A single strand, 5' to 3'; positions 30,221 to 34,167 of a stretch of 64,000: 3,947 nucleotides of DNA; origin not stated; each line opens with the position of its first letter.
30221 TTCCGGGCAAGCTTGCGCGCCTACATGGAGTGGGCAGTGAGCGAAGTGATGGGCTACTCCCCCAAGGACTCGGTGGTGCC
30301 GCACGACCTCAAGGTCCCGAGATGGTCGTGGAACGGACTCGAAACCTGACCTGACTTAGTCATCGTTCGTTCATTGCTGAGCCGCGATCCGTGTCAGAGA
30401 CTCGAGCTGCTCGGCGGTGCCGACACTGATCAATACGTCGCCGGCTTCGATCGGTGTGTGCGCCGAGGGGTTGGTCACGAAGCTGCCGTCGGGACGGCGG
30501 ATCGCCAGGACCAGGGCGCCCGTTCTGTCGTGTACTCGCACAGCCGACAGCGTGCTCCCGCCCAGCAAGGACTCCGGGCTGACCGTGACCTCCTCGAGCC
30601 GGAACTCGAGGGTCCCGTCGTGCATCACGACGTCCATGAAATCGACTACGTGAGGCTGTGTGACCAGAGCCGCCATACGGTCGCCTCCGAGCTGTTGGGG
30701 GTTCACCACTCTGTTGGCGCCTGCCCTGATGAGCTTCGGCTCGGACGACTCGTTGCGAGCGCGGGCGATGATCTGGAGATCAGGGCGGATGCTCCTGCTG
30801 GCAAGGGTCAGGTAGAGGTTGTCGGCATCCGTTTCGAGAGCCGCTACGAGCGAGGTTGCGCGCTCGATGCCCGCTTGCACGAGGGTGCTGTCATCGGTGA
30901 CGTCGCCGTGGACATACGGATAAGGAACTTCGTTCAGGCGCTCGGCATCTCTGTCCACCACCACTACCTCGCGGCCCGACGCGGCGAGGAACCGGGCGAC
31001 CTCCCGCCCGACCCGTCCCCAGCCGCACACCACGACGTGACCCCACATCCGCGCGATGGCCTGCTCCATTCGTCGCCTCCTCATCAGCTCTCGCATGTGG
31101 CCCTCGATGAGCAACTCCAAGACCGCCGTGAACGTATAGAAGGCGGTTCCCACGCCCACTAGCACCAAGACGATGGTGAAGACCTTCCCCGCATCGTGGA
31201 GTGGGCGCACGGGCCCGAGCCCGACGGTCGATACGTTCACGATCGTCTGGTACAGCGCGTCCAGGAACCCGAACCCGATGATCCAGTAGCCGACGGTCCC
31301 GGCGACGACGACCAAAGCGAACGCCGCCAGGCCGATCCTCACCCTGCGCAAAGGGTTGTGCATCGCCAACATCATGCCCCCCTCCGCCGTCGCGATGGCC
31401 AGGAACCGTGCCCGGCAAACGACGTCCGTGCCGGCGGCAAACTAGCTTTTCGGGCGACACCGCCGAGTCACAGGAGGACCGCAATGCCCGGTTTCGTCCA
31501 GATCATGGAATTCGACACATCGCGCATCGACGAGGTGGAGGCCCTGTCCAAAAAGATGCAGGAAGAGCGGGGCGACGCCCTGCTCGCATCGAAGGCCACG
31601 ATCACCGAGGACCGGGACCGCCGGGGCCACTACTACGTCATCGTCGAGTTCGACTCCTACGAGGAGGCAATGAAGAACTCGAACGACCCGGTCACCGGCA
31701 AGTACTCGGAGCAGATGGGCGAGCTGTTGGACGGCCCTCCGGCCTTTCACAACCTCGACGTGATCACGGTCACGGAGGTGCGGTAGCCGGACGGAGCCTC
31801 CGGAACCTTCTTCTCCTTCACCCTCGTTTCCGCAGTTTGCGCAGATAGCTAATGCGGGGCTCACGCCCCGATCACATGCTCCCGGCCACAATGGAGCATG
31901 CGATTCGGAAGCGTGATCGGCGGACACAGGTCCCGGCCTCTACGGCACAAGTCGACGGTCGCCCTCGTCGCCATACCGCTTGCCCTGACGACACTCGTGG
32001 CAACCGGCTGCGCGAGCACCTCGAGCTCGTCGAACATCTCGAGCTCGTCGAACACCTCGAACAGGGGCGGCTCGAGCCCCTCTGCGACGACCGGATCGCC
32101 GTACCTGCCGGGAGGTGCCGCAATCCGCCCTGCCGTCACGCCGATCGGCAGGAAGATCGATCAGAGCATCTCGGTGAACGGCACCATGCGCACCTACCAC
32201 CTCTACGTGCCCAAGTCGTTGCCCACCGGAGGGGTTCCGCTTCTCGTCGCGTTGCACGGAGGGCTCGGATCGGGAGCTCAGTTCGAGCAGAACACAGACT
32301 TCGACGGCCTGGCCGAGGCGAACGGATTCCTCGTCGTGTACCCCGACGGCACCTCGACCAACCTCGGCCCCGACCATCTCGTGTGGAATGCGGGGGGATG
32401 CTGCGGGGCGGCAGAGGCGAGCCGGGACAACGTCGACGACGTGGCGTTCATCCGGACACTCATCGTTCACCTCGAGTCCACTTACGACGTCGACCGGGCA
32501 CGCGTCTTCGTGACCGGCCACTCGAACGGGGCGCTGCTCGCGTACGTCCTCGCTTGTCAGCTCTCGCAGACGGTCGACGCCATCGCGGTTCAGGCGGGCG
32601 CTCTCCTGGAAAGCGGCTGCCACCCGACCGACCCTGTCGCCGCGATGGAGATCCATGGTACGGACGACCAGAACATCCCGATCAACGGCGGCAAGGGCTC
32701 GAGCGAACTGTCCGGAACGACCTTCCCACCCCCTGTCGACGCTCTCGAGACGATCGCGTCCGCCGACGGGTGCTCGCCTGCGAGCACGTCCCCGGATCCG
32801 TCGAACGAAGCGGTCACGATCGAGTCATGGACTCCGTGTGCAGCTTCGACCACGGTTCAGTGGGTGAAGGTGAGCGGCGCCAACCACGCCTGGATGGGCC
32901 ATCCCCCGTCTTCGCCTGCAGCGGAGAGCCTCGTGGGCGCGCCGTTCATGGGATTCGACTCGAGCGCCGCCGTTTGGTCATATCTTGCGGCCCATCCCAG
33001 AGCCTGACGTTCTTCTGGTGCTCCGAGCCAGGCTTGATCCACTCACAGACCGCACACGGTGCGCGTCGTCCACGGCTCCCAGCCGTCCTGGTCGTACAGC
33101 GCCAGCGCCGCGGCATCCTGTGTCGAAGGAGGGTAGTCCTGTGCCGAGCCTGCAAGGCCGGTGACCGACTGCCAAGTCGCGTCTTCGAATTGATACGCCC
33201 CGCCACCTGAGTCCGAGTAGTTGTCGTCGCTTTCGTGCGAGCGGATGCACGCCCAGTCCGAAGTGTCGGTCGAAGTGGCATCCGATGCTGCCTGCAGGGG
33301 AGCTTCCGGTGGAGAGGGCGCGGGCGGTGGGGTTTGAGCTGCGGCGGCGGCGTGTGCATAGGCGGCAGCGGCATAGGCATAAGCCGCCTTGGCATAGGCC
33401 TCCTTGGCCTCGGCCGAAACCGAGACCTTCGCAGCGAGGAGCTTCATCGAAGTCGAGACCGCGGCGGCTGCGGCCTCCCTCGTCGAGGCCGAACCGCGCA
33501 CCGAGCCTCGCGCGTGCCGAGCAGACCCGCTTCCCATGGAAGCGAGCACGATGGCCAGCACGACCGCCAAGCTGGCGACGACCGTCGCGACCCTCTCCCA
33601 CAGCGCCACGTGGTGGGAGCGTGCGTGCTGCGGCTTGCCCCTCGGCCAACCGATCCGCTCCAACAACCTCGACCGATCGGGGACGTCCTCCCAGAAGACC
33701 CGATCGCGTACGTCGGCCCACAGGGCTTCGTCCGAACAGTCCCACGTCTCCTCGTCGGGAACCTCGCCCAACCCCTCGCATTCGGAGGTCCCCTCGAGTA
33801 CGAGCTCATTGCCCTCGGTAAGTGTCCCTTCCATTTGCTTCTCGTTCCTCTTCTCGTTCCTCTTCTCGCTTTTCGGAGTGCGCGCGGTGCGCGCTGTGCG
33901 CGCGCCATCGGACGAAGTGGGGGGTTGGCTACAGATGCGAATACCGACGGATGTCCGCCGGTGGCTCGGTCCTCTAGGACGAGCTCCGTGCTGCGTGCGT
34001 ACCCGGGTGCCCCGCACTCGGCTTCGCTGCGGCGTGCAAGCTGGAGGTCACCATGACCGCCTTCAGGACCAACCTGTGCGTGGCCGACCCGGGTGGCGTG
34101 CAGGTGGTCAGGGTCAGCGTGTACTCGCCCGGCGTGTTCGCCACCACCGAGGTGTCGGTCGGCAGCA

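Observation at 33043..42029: Mirror-image envelope module: two divergent membrane-tethered sigma fusions, each heading an arm with one LPFTG protein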

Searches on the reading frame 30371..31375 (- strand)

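Call 54: search_protein_families(library=pfam, proteins=[window:30371-31375:-], max_evalue=0.001)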
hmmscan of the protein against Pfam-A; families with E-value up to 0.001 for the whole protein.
window:30371-31375:- (334 aa): 7 families
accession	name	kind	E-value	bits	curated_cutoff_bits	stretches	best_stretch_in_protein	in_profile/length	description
PF02254.24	TrkA_N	-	9.7e-33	113.4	23.8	1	114-226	1-116/116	TrkA-N domain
PF02080.26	TrkA_C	-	2.2e-13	50.3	27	1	260-330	1-69/71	TrkA-C domain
PF07885.22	Ion_trans_2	-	6.3e-12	45.6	22.5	1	19-90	3-78/79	Ion channel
PF02737.24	3HCDH_N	-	0.00039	20.8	22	1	113-149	1-37/180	3-hydroxyacyl-CoA dehydrogenase, NAD binding domain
PF03435.24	Sacchrp_dh_NADP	-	0.00072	20.3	25.1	0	114-152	1-41/129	Saccharopine dehydrogenase NADP binding domain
PF02826.25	2-Hacid_dh_C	-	0.00082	19.2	25.1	0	113-146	38-71/178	D-isomer specific 2-hydroxyacid dehydrogenase, NAD binding domain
PF13460.12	NAD_binding_10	-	0.00093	19.5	27.2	0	120-183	4-71/184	NAD(P)H-binding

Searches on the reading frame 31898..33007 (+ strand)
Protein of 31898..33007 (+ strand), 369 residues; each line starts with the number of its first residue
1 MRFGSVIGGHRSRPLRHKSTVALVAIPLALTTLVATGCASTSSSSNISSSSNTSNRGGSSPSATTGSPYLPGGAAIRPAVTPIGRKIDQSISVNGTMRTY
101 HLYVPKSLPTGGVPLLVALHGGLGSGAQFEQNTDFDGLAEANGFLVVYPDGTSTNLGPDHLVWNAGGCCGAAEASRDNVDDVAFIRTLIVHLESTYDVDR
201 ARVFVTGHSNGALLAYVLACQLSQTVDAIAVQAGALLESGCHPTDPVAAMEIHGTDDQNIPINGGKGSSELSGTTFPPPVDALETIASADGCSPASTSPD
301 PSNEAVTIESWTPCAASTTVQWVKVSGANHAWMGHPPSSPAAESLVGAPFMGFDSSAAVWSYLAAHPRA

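Call 54: search_protein_families(library=pfam, proteins=[window:31898-33007:+], max_evalue=0.001)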
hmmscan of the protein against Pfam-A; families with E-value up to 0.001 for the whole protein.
window:31898-33007:+ (369 aa): 4 families
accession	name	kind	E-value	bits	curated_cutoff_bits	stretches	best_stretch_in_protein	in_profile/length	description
PF10503.15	Esterase_PHB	-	5.4e-12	45.9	23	1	99-239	2-135/219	Esterase PHB depolymerase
PF02230.22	Abhydrolase_2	-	0.00033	21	23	1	190-271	94-181/217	Phospholipase/Carboxylesterase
PF00756.26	Esterase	-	0.00077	19.7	22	0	97-237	7-151/251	Putative esterase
PF07859.19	Abhydrolase_3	-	0.00091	19.5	25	0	183-233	54-102/210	alpha/beta hydrolase fold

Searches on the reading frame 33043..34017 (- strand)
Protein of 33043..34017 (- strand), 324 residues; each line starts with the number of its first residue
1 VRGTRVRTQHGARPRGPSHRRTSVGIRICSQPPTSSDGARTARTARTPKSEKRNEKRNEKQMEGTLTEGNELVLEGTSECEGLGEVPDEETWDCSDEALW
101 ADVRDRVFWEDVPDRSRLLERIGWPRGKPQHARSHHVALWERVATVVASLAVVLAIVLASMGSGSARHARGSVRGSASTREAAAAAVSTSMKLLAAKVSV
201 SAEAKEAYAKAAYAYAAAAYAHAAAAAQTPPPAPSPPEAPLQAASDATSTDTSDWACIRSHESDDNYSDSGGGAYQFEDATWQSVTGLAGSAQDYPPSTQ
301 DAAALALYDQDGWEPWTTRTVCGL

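Call 3: search_protein_families(library=pfam, proteins=[window:33043-34017:-], max_evalue=0.01)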
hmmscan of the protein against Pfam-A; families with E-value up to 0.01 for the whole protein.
window:33043-34017:- (324 aa): 1 family
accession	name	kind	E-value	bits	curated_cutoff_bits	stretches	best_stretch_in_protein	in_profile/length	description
PF06737.19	Transglycosylas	-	1e-06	29.7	27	1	251-318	3-76/77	Transglycosylase-like domain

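Call 4: search_protein_families(library=ncbifam, proteins=[window:33043-34017:-], max_evalue=0.01)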
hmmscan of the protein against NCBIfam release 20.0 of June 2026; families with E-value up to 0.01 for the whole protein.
window:33043-34017:- (324 aa): 0 families

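Call 74: search_protein_families(library=pfam, proteins=[window:33043-33834:-], max_evalue=5)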
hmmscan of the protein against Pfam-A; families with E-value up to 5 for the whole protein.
window:33043-33834:- (263 aa): 2 families
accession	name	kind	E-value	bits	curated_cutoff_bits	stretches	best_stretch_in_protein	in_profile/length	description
PF06737.19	Transglycosylas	-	7.3e-07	30.2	27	1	190-257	3-76/77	Transglycosylase-like domain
PF20187.3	DUF6550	-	0.03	15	27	1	84-195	15-121/190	Family of unknown function (DUF6550)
